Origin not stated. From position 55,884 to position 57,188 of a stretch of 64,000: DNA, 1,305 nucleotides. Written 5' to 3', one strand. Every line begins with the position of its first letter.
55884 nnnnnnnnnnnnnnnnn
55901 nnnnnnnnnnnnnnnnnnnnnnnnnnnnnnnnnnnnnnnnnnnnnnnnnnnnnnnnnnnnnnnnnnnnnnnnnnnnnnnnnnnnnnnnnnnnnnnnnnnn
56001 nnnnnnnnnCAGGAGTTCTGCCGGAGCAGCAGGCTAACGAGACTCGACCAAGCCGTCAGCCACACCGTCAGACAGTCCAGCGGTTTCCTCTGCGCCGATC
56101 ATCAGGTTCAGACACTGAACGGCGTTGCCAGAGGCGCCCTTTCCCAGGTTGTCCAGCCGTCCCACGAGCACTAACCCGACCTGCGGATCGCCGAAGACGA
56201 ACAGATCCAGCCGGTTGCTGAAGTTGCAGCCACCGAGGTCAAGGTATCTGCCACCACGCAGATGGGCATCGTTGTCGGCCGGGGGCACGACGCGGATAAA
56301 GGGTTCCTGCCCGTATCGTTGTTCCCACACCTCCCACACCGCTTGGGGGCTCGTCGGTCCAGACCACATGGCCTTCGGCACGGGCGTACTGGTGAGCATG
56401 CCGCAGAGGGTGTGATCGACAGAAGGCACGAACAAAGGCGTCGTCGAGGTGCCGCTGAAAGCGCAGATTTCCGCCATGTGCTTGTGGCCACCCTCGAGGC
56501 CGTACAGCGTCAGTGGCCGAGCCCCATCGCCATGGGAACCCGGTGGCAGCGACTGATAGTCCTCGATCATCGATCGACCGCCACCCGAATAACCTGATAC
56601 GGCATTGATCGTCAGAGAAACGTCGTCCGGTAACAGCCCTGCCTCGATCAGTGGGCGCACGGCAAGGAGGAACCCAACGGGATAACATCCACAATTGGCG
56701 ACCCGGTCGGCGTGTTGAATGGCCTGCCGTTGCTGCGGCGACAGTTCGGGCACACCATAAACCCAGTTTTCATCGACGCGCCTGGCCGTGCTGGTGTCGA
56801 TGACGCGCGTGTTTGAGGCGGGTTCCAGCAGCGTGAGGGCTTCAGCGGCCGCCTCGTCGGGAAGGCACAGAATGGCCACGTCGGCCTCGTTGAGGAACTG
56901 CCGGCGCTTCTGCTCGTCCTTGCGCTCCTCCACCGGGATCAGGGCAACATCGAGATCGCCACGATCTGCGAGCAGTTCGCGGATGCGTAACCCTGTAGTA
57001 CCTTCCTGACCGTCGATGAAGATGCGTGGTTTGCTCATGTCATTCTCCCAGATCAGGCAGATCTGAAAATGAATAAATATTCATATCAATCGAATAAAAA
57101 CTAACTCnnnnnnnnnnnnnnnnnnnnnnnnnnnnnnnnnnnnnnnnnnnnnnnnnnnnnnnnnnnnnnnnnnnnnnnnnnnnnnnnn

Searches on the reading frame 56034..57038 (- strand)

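Call 3: search_protein_families(library=pfam, proteins=[window:56034-57038:-], max_evalue=0.01)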
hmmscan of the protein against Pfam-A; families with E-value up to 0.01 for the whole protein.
window:56034-57038:- (334 aa): 2 families
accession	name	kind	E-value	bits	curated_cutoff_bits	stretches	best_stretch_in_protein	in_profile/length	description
PF22698.1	Semialdhyde_dhC_1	-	3.4e-23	82.8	27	1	118-297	1-165/165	Semialdehyde dehydrogenase, dimerisation domain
PF01118.30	Semialdhyde_dh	-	1.1e-08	35.9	26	1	46-103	61-117/121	Semialdehyde dehydrogenase, NAD binding domain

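Call 4: search_protein_families(library=ncbifam, proteins=[window:56034-57038:-], max_evalue=0.01)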
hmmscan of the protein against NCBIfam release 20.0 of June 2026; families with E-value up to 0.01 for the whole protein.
window:56034-57038:- (334 aa): 4 families
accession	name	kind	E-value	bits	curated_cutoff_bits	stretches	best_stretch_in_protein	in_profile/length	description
TIGR01851.1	argC_other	equivalog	1.1e-99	333.7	229.85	1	3-315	1-309/310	N-acetyl-gamma-glutamyl-phosphate reductase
TIGR01850.1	argC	equivalog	9.4e-42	143.4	233.6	1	41-323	57-339/345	N-acetyl-gamma-glutamyl-phosphate reductase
NF011456.0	PRK14874.1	equivalog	1.7e-06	27.3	223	1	47-150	62-163/346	aspartate-semialdehyde dehydrogenase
TIGR01296.1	asd_B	equivalog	6.2e-05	22.3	324.2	1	51-159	61-165/339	aspartate-semialdehyde dehydrogenase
